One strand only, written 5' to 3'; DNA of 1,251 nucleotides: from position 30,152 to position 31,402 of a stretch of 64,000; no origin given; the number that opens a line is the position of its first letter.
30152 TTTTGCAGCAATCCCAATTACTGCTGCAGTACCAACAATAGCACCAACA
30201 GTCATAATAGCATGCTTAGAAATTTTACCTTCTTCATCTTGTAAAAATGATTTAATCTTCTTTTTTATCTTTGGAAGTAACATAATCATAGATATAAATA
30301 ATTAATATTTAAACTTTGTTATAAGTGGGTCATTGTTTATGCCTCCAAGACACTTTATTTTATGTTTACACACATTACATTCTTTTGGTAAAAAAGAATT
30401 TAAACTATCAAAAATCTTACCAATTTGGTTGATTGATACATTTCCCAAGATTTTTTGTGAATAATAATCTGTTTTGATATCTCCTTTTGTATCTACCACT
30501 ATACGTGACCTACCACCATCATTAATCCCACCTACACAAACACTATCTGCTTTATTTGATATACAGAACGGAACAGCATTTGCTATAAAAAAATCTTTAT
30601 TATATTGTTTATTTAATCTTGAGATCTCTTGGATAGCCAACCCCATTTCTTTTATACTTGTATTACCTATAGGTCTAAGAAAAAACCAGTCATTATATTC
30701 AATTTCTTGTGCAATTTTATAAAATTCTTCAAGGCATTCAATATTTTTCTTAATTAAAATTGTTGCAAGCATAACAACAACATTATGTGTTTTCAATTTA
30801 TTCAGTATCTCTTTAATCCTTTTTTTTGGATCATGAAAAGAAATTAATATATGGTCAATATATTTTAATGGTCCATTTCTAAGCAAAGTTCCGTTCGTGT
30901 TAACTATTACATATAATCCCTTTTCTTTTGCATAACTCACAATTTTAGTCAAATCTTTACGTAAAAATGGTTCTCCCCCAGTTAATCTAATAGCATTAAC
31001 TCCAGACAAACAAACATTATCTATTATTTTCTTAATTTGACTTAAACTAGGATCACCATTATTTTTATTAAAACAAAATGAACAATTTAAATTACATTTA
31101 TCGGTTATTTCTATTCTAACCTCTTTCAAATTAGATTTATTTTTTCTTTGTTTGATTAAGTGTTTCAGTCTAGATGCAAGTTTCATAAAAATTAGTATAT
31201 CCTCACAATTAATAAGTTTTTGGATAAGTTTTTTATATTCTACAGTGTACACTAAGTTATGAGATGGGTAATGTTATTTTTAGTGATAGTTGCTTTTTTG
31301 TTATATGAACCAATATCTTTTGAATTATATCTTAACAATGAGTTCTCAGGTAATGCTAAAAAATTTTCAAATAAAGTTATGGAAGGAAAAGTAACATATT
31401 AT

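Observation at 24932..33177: Compact island combining a U32 pair, an A24 prepilin peptidase, HxsD-like paralogs, two radical-SAM/SPASM enzymes, a His-tailed peptide and a HemN-like radical SAM: a possible archaeal HXS-type peptide-maturation system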

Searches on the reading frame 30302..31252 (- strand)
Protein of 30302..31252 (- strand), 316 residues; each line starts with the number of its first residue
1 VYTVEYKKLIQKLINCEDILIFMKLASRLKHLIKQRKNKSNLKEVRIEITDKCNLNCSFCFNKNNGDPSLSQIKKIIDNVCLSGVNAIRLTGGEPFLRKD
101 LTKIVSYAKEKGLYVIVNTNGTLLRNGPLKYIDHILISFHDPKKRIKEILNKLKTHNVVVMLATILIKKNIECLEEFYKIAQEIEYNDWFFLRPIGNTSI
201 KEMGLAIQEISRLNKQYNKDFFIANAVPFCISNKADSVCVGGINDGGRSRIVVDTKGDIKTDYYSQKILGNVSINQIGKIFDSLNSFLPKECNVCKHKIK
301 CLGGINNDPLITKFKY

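Call 3: search_protein_families(library=pfam, proteins=[window:30302-31252:-], max_evalue=0.1)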
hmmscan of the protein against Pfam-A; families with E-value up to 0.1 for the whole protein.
window:30302-31252:- (316 aa): 4 families
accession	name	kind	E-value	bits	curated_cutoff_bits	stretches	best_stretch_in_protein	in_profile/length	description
PF04055.27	Radical_SAM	-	1.4e-16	61.6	29.5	1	47-172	1-142/166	Radical SAM superfamily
PF13353.11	Fer4_12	-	1.4e-06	29.1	22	1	51-125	13-95/137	4Fe-4S single cluster domain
PF00150.24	Cellulase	-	0.017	15.1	23.5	1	74-134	24-100/272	Cellulase (glycosyl hydrolase family 5)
PF23594.1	RPN11_C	-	0.077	13.5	27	0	140-166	51-77/80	26S proteasome regulatory subunit RPN11 C-terminal domain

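Call 4: search_protein_families(library=ncbifam, proteins=[window:30302-31252:-], max_evalue=0.1)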
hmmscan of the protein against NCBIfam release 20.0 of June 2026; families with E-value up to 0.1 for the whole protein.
window:30302-31252:- (316 aa): 74 families (the best 25 are shown)
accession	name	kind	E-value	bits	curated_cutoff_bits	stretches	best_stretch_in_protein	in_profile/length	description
TIGR02668.1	moaA_archaeal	equivalog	1.4e-20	73.5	325.25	1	41-126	8-99/303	GTP 3',8-cyclase MoaA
TIGR02666.1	moaA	equivalog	1.5e-18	66.9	284.05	1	42-126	9-105/336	GTP 3',8-cyclase MoaA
NF045646.2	rSAM_Se_TrsS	equivalog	1.6e-18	66.5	490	1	46-125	89-174/441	radical SAM (seleno)protein TrsS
TIGR04347.1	pseudo_SAM_Halo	equivalog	5.6e-18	65.4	525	1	44-126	39-126/390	TIGR04347 family pseudo-SAM/SPASM protein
NF045574.1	sacti_mat_StsB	exception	1.5e-17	63.6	625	1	34-126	87-183/466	StsB family radical SAM/SPASM domain sactipeptide maturase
TIGR04317.1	W_rSAM_matur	equivalog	1.8e-17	63.5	380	1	41-169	2-140/349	tungsten cofactor oxidoreductase radical SAM maturase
NF001199.0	PRK00164.2-1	equivalog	2.8e-17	62.9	231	1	41-127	10-102/308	GTP 3',8-cyclase MoaA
TIGR04545.1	rSAM_ahbD_hemeb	equivalog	3e-17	63.1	500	1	47-130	4-92/339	heme b synthase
NF045702.1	rSAM_GDGT_ether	equivalog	1e-16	60.7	450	1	37-126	82-178/486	tetraether lipid synthase Tes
TIGR04051.1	rSAM_NirJ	equivalog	1.9e-16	60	515.45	1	49-135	8-99/354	heme d1 biosynthesis radical SAM protein NirJ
TIGR04546.1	rSAM_ahbC_deAc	equivalog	1.9e-16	59.9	650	1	11-139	8-140/390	12,18-didecarboxysiroheme deacetylase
TIGR04055.1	rSAM_NirJ2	equivalog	2.8e-15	56.7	500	1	48-125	5-86/326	putative heme d1 biosynthesis radical SAM protein NirJ2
NF038283.1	viperin_w_prok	equivalog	9.7e-15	54.5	180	1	48-139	7-114/281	viperin family antiviral radical SAM protein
TIGR04054.1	rSAM_NirJ1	equivalog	2.8e-14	52.5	650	1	45-138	38-136/387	putative heme d1 biosynthesis radical SAM protein NirJ1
NF050035.1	rSAM_WgK_link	exception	4e-13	49.1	650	1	43-126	9-98/367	radical SAM/SPASM peptide maturase WgkB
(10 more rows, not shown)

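Call 13: find_homologous_proteins(query=window:30302-31252:-, max_evalue=0.00001)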
Query window:30302-31252:- (316 aa): 167 proteins with E <= 0.00001 among 1937 candidates; the best 120 are listed.
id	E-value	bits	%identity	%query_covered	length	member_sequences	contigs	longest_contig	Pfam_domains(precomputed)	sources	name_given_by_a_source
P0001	9.0e-206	700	100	100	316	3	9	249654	PF04055.28,PF13353.12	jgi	jgi:MoaA/NifB/PqqE/SkfB family radical SAM enzyme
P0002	1.3e-73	266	50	89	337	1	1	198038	PF04055.28,PF13353.12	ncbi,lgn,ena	-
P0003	4.4e-52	195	41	83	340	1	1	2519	PF04055.28,PF13353.12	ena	-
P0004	4.6e-51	192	40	83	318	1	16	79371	PF13186.12,PF04055.28,PF13353.12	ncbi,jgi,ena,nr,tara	ncbi:MAG: radical SAM protein [Candidatus Woesearchaeota archaeon]|jgi:radical SAM protein with 4Fe4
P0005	5.7e-50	188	40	83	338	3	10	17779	PF13186.12,PF04055.28,PF13353.12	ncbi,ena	-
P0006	2.1e-49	187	42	83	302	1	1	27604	PF13186.12,PF04055.28,PF13353.12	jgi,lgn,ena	-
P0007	4.5e-48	182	37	86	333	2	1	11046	PF04055.28,PF13353.12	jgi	jgi:Fe-coproporphyrin III synthase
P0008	5.6e-48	182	42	84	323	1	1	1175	PF04055.28,PF13353.12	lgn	-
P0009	4.5e-45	172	40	83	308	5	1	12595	PF04055.28,PF13353.12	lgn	-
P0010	4.1e-44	169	38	87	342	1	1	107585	PF04055.28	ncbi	ncbi:MAG: radical SAM protein [archaeon]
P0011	1.2e-43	168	39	76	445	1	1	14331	PF13186.12,PF04055.28,PF13353.12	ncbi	-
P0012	1.6e-43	167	38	84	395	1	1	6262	PF13186.12,PF04055.28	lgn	-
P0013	8.7e-43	165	40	85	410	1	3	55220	PF04055.28,PF13353.12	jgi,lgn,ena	jgi:MoaA/NifB/PqqE/SkfB family radical SAM enzyme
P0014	5.7e-40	156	37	84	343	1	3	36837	PF13186.12,PF04055.28,PF13353.12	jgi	-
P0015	3.5e-36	143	35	83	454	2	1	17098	PF04055.28,PF13353.12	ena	-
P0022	2.4e-27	114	32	86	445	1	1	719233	PF04055.28,PF13353.12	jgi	jgi:cyclic pyranopterin phosphate synthase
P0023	1.2e-23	102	30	84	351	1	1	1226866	PF13186.12,PF04055.28,PF13353.12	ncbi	-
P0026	9.9e-13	66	33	49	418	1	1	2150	PF13186.12,PF04055.28,PF13353.12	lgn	-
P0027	1.5e-12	66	45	32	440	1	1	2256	PF13186.12,PF04055.28,PF13353.12,PF05402.19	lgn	-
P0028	9.7e-12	63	27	84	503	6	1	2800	PF13186.12,PF04055.28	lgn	-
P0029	1.9e-11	62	33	51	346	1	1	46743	PF13186.12,PF04055.28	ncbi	ncbi:MAG: radical SAM protein [Candidatus Omnitrophota bacterium]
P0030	5.4e-11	60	27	84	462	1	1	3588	PF13186.12,PF04055.28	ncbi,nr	ncbi:MAG TPA: radical SAM protein, partial [Coriobacteriia bacterium]|nr:radical SAM protein [Coriob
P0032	1.8e-10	59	32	45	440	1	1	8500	PF13186.12,PF04055.28,PF13353.12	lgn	-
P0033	2.5e-10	58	25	82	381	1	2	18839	PF13186.12,PF04055.28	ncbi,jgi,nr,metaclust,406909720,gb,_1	ncbi:MAG: radical SAM protein [uncultured bacterium]|nr:MAG: radical SAM protein [uncultured bacteri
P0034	2.6e-10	58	40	31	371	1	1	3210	PF13186.12,PF04055.28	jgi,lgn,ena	-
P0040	1.0e-9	56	35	56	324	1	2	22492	PF13186.12,PF04055.28,PF13353.12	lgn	-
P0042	1.3e-9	56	32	44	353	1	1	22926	PF13186.12,PF04055.28,PF13353.12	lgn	-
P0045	3.9e-9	54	35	33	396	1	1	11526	PF13186.12,PF04055.28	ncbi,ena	-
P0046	4.4e-9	54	40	30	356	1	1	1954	PF13186.12,PF04055.28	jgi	jgi:heme b synthase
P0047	4.5e-9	54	26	68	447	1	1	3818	PF13186.12,PF04055.28,PF13353.12,PF05402.19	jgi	-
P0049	6.6e-9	54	28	51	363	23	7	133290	PF13186.12,PF04055.28,PF13353.12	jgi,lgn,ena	jgi:heme b synthase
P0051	7.0e-9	54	33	26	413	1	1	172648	PF13186.12,PF04055.28,PF13353.12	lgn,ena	-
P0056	1.9e-8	52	42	26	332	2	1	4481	PF13186.12,PF04055.28,PF13353.12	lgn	-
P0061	5.1e-8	51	28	53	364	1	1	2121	PF13186.12,PF04055.28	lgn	-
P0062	5.9e-8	50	38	27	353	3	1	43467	PF13186.12,PF04055.28,PF13353.12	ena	-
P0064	6.1e-8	50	27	61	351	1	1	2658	PF13186.12,PF04055.28,PF13353.12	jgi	-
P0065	6.6e-8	50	29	49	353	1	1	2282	PF13186.12,PF04055.28,PF13353.12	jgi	jgi:heme b synthase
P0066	7.5e-8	50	29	49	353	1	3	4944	PF13186.12,PF04055.28,PF13353.12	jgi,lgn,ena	-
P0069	9.5e-8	50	26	84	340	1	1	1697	PF13186.12,PF04055.28,PF13353.12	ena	-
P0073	1.2e-7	49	28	50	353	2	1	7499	PF13186.12,PF04055.28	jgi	jgi:heme b synthase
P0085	2.7e-7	48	31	49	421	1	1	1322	PF13186.12,PF04055.28,PF05402.19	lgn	-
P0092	3.9e-7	48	27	55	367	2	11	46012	PF13186.12,PF04055.28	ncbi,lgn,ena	-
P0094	4.5e-7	48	34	29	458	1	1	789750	PF13186.12,PF04055.28,PF13353.12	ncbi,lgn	-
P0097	5.1e-7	47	27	58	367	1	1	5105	PF13186.12,PF04055.28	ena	-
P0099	5.3e-7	47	29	41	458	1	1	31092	PF13186.12,PF04055.28,PF13353.12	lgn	-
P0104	7.8e-7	47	28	62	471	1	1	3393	PF04480.19,PF13186.12,PF04055.28,PF13353.12,PF18741.8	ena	-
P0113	1.2e-6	46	38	27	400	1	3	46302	PF13186.12,PF04055.28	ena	-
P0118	1.4e-6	46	38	27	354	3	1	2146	PF13186.12,PF04055.28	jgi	jgi:AdoMet-dependent heme synthase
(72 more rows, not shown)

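Call 14: find_encoding_contigs(protein=P0002, flank=10000, max_places=1)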
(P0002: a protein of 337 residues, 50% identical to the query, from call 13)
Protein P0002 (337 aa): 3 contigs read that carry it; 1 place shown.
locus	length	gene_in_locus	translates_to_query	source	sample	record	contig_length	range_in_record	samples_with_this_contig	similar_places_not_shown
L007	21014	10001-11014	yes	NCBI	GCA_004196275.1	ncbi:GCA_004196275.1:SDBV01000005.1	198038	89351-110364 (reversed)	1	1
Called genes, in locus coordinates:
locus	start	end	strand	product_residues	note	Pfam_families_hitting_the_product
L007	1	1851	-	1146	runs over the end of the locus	-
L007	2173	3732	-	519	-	-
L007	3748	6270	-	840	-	PF11617:Cu-binding_MopE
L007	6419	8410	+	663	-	PF17170:DUF5128 (faint), PF23381:Beta-prop_IFT122_1st (faint), PF08450:SGL (faint), PF01436:NHL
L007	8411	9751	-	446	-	PF04055:Radical_SAM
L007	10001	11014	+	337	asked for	PF04055:Radical_SAM, PF13353:Fer4_12 (weak)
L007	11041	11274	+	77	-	-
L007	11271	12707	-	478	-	PF04055:Radical_SAM, PF13353:Fer4_12 (weak)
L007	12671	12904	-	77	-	-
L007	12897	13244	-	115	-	PF27806:HxsD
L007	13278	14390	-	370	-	PF06819:Arc_PepC (weak)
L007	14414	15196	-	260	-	-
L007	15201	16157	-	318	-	PF01136:Peptidase_U32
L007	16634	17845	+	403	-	PF01637:ATPase_2, PF05621:TniB, PF13191:AAA_16, PF00004:AAA, PF13401:AAA_22, PF22606:Cdc6-ORC-like_ATPase_lid (weak), PF22703:Cdc6_lid, PF09079:WHD_Cdc6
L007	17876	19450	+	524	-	PF01336:tRNA_anti-codon (weak), PF00149:Metallophos, PF04042:DNA_pol_E_B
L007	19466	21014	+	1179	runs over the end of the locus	PF03833:PolC_DP2_N, PF24844:PolC_DP2_central, PF24846:PolC_DP2_cat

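Call 15: find_encoding_contigs(protein=P0004, flank=10000, max_places=2)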
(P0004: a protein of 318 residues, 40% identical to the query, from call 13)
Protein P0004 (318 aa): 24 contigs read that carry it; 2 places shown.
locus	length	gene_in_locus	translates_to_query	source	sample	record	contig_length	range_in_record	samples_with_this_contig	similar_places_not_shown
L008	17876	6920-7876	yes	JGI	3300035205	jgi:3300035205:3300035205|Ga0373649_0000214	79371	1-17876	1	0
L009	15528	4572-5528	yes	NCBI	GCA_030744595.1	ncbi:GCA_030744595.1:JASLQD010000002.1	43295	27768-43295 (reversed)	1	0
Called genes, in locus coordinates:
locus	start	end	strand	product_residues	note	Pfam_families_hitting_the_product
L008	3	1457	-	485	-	?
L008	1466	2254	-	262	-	-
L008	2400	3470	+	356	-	-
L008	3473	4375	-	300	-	PF04055:Radical_SAM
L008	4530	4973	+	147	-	PF27806:HxsD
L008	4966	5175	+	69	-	-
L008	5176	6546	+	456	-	PF04055:Radical_SAM, PF13353:Fer4_12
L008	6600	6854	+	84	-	-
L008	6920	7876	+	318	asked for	PF04055:Radical_SAM, PF13353:Fer4_12, PF13186:SPASM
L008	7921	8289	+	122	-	PF02675:AdoMet_dc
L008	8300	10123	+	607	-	PF04055:Radical_SAM, PF01861:BpsA_C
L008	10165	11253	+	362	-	PF04055:Radical_SAM, PF13353:Fer4_12, PF13186:SPASM (weak)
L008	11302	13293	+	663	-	PF04055:Radical_SAM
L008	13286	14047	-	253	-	-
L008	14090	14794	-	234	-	-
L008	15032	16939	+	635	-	-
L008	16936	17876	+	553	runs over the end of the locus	-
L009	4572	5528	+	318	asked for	PF04055:Radical_SAM, PF13353:Fer4_12, PF13186:SPASM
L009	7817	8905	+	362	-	PF04055:Radical_SAM, PF13353:Fer4_12, PF13186:SPASM (weak)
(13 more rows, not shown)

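Call 16: find_encoding_contigs(protein=P0010, flank=10000, max_places=1)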
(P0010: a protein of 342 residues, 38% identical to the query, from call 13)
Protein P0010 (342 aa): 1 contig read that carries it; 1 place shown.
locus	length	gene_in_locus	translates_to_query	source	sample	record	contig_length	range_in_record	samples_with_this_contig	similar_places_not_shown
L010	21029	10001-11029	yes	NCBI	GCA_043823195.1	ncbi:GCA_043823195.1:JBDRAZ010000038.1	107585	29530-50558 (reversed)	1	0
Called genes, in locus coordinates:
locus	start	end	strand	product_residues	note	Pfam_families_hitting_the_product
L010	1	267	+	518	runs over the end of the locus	PF00682:HMGL-like, PF22617:HCS_D2, PF08502:LeuA_dimer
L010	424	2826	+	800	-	PF01326:PPDK_N, PF00391:PEP-utilizers, PF02896:PEP-utilizers_C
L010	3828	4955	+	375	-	PF04015:DUF362, PF00037:Fer4 (faint), PF12838:Fer4_7 (weak), PF13187:Fer4_9 (weak), PF13484:Fer4_16 (faint)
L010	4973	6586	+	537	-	PF00162:PGK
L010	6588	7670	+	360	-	PF06819:Arc_PepC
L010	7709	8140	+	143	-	PF27806:HxsD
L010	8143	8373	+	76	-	-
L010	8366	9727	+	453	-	PF04055:Radical_SAM, PF13353:Fer4_12 (weak)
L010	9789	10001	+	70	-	-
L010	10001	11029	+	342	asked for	PF04055:Radical_SAM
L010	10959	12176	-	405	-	PF00534:Glycos_transf_1, PF13692:Glyco_trans_1_4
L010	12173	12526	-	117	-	-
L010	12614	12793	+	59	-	PF21349:RUBY_RBDX (weak)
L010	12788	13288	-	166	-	PF00827:Ribosomal_L15e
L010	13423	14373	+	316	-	PF00899:ThiF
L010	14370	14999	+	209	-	PF02568:ThiI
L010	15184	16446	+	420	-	PF27218:MJ0043_C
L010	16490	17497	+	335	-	PF12804:NTP_transf_3 (weak)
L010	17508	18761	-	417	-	PF00801:PKD (faint), PF05345:He_PIG (faint), PF18911:PKD_4 (faint), PF21027:Sde0182_C (faint), PF19410:DUF5980 (faint), PF17803:Cadherin_4 (weak), PF17963:Big_9 (weak)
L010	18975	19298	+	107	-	PF01248:Ribosomal_L7Ae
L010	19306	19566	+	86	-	PF01200:Ribosomal_S28e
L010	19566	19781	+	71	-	PF01246:Ribosomal_L24e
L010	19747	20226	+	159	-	PF00334:NDK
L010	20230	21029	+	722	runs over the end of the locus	PF00009:GTP_EFTU, PF22042:EF-G_D2, PF03144:GTP_EFTU_D2, PF14492:EFG_III, PF03764:EFG_IV, PF00679:EFG_C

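Call 20: find_encoding_contigs(protein=P0013, flank=10000, max_places=1)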
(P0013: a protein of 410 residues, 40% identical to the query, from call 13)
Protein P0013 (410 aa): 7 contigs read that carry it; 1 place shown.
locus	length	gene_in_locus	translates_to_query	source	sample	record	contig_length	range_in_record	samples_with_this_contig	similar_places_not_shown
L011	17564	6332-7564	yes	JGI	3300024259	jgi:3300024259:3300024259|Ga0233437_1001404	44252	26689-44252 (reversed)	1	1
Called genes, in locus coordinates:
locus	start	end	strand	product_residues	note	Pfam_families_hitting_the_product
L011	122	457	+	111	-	-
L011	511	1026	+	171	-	-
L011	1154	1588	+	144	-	-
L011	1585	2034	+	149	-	-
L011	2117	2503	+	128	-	-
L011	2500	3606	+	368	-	PF06819:Arc_PepC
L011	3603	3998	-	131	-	PF13840:ACT_7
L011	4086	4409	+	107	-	PF27806:HxsD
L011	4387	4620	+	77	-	PF27806:HxsD (weak)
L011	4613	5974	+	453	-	PF04055:Radical_SAM, PF13353:Fer4_12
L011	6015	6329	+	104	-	-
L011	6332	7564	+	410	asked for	PF04055:Radical_SAM, PF13353:Fer4_12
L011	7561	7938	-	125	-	-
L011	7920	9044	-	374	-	PF00534:Glycos_transf_1, PF13692:Glyco_trans_1_4 (weak)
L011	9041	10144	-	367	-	PF22025:ThiI_fer, PF02926:THUMP, PF02540:NAD_synthase (faint), PF02568:ThiI, PF03054:tRNA_Me_trans (faint), PF06508:QueC (weak)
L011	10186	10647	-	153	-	-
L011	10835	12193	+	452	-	PF00171:Aldedh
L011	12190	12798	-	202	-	PF08281:Sigma70_r4_2 (weak)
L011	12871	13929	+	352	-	PF05833:NFACT_N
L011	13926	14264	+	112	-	PF07883:Cupin_2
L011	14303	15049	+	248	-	PF00106:adh_short, PF08659:KR (faint), PF13561:adh_short_C2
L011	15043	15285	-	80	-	PF05016:ParE_toxin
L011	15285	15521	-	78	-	PF24434:DUF7557 (weak)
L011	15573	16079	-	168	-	-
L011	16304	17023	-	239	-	-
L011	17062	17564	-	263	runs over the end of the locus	PF00483:NTP_transferase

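Call 21: find_encoding_contigs(protein=P0022, flank=10000, max_places=1)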
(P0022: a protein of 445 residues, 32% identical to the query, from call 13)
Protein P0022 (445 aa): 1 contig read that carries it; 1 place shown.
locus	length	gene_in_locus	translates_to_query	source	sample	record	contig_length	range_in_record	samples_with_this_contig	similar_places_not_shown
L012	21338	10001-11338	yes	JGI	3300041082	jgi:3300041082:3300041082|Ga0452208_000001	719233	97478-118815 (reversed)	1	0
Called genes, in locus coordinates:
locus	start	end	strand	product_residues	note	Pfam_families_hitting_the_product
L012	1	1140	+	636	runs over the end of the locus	PF13588:HSDR_N_2, PF02384:N6_Mtase, PF07669:Eco57I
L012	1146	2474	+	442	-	PF01420:Methylase_S (faint)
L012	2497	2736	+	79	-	-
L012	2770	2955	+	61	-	PF13248:Zn_ribbon_3 (faint), PF13240:Zn_Ribbon_1 (weak)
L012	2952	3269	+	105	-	-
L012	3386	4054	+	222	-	-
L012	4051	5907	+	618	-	PF11614:FixG_C (faint), PF10633:NPCBM_assoc (faint)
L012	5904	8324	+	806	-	PF11614:FixG_C (faint), PF10633:NPCBM_assoc (faint)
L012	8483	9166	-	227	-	PF01978:TrmB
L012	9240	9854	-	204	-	-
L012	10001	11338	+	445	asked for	PF13353:Fer4_12 (weak), PF04055:Radical_SAM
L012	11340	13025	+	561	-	PF10096:DUF2334, PF04055:Radical_SAM, PF13186:SPASM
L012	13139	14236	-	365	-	PF01041:DegT_DnrJ_EryC1, PF01053:Cys_Met_Meta_PP (weak)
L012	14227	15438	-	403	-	PF04101:Glyco_tran_28_C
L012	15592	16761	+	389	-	PF00501:AMP-binding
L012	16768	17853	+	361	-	PF04055:Radical_SAM, PF13186:SPASM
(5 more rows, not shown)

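Call 22: find_encoding_contigs(protein=P0023, flank=10000, max_places=1)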
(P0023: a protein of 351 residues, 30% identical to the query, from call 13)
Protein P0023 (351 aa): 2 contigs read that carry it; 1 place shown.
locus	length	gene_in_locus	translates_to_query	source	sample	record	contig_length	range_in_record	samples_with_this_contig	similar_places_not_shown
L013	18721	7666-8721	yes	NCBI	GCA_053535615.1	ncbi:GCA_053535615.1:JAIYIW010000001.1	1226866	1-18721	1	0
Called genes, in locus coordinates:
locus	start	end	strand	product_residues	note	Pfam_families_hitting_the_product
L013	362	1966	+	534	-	PF00884:Sulfatase, PF01663:Phosphodiest, PF02995:DUF229 (weak), PF16347:SGSH_C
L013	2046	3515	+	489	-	PF00884:Sulfatase, PF01663:Phosphodiest (weak), PF16347:SGSH_C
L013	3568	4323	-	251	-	-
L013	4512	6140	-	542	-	PF02310:B12-binding, PF04055:Radical_SAM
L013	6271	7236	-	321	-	PF00106:adh_short, PF01073:3Beta_HSD, PF01370:Epimerase, PF02719:Polysacc_synt_2, PF04321:RmlD_sub_bind, PF16363:GDP_Man_Dehyd, PF13460:NAD_binding_10, PF13561:adh_short_C2 (weak), +1 more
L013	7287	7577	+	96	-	-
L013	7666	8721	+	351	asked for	PF04055:Radical_SAM, PF13353:Fer4_12 (weak), PF13186:SPASM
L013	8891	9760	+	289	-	PF04055:Radical_SAM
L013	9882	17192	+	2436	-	PF10633:NPCBM_assoc (weak), PF01935:DUF87, PF05872:HerA_C (faint)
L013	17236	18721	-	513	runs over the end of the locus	PF13231:PMT_2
